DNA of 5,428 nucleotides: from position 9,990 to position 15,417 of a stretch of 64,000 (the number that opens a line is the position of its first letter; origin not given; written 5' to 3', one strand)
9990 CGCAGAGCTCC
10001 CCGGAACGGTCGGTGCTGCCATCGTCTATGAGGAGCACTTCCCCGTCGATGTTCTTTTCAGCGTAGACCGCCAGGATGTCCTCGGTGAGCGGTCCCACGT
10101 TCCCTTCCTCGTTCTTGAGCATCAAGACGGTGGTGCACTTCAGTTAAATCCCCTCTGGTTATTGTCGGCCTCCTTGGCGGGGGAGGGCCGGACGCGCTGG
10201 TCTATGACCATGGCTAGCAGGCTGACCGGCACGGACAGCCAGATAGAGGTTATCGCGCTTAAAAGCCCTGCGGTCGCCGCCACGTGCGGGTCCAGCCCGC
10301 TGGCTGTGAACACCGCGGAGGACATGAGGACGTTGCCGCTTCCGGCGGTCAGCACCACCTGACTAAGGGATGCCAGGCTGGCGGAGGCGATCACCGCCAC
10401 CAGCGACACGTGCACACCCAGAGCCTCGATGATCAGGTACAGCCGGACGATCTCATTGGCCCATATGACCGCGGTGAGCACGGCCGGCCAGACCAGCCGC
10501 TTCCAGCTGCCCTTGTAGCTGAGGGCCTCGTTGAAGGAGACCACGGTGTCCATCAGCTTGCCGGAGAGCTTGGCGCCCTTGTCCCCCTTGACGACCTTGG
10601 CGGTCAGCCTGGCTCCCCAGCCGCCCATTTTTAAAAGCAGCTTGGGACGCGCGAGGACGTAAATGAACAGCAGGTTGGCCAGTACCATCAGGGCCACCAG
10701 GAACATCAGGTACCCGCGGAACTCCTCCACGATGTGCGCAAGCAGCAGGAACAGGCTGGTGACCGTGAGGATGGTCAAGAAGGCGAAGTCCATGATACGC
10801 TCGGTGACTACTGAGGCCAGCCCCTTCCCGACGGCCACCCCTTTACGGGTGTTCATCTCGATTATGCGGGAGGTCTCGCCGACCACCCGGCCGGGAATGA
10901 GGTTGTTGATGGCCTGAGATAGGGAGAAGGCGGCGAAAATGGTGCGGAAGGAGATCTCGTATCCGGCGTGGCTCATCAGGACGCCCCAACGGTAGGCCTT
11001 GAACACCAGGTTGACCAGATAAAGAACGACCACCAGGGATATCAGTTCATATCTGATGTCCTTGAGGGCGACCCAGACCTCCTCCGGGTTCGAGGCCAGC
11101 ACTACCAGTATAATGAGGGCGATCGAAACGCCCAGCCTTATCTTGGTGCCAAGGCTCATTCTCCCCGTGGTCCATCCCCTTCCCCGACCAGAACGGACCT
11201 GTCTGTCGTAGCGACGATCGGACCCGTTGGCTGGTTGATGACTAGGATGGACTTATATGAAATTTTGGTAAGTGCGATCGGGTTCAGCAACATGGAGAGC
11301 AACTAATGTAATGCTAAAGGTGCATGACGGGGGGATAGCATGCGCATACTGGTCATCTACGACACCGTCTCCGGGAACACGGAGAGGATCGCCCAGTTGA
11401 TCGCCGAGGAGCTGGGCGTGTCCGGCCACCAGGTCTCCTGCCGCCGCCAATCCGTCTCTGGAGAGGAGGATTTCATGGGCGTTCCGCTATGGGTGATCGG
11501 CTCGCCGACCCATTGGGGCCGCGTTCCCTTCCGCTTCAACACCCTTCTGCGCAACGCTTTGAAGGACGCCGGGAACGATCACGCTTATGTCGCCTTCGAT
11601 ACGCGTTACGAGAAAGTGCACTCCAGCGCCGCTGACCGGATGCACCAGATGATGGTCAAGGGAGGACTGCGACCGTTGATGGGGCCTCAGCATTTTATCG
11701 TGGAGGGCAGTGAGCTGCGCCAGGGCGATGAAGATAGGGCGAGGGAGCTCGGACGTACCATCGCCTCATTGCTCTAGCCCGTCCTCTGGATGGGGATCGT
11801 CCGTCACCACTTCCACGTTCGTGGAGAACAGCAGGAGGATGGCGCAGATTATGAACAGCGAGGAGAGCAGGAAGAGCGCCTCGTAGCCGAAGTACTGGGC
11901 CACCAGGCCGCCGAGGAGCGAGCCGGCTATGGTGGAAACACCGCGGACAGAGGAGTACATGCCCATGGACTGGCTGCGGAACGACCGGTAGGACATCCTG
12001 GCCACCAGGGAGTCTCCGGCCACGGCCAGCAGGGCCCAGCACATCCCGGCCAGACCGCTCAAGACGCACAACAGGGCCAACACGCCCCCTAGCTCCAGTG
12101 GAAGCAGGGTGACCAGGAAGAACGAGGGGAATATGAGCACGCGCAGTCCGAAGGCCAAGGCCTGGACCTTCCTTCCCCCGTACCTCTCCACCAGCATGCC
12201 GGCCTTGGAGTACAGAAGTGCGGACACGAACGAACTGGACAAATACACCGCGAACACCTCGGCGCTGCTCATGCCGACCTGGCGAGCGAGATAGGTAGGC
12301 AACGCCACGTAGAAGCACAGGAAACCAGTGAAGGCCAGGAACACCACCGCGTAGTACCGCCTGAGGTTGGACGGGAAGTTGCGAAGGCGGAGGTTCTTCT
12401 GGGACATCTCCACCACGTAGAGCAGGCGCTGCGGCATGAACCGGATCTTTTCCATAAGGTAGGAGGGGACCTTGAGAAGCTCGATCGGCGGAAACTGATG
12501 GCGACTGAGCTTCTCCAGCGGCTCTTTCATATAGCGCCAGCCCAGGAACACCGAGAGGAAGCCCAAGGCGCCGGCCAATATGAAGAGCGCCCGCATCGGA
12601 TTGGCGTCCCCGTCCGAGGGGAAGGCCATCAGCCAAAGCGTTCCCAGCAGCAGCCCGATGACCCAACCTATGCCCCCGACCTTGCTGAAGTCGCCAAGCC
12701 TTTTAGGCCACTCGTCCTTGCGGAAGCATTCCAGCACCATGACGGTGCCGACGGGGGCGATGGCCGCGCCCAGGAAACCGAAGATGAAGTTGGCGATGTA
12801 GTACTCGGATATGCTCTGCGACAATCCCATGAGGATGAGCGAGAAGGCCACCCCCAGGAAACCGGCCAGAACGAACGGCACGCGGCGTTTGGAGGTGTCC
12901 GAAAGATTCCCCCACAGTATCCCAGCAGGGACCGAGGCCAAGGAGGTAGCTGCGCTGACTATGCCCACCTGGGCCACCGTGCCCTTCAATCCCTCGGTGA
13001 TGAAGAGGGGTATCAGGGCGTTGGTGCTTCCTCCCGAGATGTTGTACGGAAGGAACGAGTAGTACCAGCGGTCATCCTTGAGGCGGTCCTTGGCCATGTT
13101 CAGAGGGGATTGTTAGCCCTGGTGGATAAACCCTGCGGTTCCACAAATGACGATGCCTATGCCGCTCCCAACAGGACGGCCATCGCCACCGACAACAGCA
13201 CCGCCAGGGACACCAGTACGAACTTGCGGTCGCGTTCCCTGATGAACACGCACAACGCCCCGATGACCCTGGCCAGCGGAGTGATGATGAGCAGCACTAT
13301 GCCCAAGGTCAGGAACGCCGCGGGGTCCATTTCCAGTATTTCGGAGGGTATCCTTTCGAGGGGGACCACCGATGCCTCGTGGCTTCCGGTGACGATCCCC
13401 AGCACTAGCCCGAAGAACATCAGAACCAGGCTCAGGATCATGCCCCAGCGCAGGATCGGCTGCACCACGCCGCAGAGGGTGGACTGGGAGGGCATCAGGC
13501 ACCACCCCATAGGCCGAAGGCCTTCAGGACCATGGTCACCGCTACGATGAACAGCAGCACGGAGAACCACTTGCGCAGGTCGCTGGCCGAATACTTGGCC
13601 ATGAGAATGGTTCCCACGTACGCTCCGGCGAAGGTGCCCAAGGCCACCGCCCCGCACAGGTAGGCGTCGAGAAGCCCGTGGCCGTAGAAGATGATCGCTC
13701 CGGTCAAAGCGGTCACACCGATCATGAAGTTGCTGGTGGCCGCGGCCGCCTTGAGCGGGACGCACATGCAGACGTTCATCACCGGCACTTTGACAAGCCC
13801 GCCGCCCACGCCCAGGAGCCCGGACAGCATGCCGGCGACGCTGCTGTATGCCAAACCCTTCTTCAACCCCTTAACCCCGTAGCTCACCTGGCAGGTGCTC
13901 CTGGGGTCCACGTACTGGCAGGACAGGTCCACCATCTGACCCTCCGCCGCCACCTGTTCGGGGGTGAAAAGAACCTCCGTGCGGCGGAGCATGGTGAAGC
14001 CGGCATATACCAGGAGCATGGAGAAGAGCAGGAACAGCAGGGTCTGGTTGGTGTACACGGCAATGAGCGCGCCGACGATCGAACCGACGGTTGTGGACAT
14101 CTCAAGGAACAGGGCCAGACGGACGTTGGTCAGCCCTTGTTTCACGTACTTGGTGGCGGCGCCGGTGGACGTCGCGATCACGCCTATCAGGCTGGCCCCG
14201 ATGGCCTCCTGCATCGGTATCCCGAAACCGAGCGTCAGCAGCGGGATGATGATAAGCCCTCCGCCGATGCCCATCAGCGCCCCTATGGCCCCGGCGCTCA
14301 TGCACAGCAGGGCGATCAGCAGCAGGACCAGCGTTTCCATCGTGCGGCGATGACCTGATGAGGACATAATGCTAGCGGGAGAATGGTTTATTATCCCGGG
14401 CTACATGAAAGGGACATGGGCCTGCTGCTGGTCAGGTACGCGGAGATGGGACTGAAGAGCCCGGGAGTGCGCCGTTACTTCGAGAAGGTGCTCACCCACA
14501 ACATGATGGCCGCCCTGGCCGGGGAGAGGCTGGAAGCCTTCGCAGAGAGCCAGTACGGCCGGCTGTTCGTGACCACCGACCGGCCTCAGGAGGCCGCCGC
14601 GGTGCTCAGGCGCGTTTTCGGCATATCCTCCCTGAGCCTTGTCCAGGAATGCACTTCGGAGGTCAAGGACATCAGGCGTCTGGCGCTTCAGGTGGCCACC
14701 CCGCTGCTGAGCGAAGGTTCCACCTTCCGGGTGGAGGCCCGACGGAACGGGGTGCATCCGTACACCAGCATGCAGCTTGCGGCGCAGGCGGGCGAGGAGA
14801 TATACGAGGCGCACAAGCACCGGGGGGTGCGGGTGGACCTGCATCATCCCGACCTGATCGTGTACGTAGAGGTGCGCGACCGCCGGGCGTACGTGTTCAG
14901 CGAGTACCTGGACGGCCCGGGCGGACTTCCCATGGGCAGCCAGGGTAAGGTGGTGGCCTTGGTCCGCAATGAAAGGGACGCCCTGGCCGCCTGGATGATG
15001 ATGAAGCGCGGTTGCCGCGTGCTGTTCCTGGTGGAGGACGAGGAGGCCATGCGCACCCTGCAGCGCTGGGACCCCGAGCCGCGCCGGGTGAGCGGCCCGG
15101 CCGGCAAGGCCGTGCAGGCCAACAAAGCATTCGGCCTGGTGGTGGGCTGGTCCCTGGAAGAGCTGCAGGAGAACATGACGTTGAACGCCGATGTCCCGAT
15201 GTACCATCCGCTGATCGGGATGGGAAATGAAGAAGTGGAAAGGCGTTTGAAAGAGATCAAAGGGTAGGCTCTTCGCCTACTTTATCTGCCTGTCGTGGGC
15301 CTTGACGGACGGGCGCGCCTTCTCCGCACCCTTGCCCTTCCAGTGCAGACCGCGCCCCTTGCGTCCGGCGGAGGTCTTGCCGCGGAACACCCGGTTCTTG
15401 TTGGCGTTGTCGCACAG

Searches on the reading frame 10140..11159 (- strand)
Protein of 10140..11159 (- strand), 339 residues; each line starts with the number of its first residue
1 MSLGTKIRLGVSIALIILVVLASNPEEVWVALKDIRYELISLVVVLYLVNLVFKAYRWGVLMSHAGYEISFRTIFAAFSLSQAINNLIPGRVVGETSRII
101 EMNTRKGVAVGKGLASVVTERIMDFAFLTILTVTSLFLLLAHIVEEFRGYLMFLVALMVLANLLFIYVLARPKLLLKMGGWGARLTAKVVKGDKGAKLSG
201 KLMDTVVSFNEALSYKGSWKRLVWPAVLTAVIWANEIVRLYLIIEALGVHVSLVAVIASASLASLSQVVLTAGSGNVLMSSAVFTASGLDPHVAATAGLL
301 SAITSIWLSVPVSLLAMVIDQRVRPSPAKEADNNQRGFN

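Call 26: search_protein_families(library=ncbifam, proteins=[window:10140-11159:-], max_evalue=0.00001)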
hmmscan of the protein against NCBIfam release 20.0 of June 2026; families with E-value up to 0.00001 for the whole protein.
window:10140-11159:- (339 aa): 1 family
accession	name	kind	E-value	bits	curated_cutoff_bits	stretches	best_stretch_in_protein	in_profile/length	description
TIGR00374.1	TIGR00374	subfamily_domain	1.6e-31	109.9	43.2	1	11-318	3-311/323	flippase-like domain-containing protein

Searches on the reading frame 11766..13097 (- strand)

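Call 26: search_protein_families(library=ncbifam, proteins=[window:11766-13097:-], max_evalue=0.00001)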
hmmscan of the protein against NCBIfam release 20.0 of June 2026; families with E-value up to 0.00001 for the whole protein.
window:11766-13097:- (443 aa): 12 families
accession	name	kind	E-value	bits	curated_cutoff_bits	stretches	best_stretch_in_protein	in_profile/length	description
TIGR00880.1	2_A_01_02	superfamily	2.4e-18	66.6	131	2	53-192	9-140/141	multidrug resistance protein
NF012174.0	tet_MFS_A_B_C_D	equivalog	1.3e-11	43.9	475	1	42-155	40-151/382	Tet(A)/Tet(B)/Tet(C) family tetracycline efflux MFS transporter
TIGR00900.1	2A0121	subfamily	4.5e-11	42.7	319.6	1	252-435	8-186/364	H+ Antiporter protein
NF007372.0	PRK09874.1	equivalog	8e-11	41.7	571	1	43-201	55-204/408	multidrug efflux MFS transporter MdtG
NF000025.1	MFS_efflux_tcmA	exception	1e-08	34.4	999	1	235-415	19-189/538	tetracenomycin C efflux MFS transporter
TIGR00710.1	efflux_Bcr_CflA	subfamily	1.3e-07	31.4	200.9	1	48-199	45-189/385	Bcr/CflA family efflux MFS transporter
NF047396.1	MFS_flip_LtaA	equivalog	3.3e-07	29.7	450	0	321-421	279-383/394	lipoteichoic acid biosynthesis MFS flippase LtaA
NF008314.0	PRK11102.1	equivalog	3.6e-07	29.8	303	1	58-202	61-197/396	Bcr/CflA family multidrug efflux MFS transporter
TIGR00893.1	2A0114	subfamily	1.7e-06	27.3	395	0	13-89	222-299/399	D-galactonate transporter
NF012194.0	tet_MFS_J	exception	2e-06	27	870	1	44-154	43-151/398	tetracycline efflux MFS transporter Tet(J)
NF012207.0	tet_MFS_H_J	exception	2.7e-06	26.7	700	1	44-154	43-151/392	Tet(H)/Tet(J) family tetracycline efflux MFS transporter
TIGR00894.1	2A0114euk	subfamily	7.9e-06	24.7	626.45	1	284-435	81-223/465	Na(+)-dependent inorganic phosphate cotransporter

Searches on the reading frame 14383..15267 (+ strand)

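Call 26: search_protein_families(library=ncbifam, proteins=[window:14383-15267:+], max_evalue=0.00001)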
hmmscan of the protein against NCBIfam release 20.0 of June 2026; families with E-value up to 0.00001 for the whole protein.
window:14383-15267:+ (294 aa): 2 families
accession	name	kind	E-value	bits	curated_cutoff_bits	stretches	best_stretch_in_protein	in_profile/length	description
TIGR00342.1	TIGR00342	equivalog_domain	1e-43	149.8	264.5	1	15-218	1-204/373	tRNA uracil 4-sulfurtransferase ThiI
NF040721.1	Trm14_Arch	equivalog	1.4e-09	37.6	280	1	56-166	31-146/370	tRNA (guanine(6)-N2)-methyltransferase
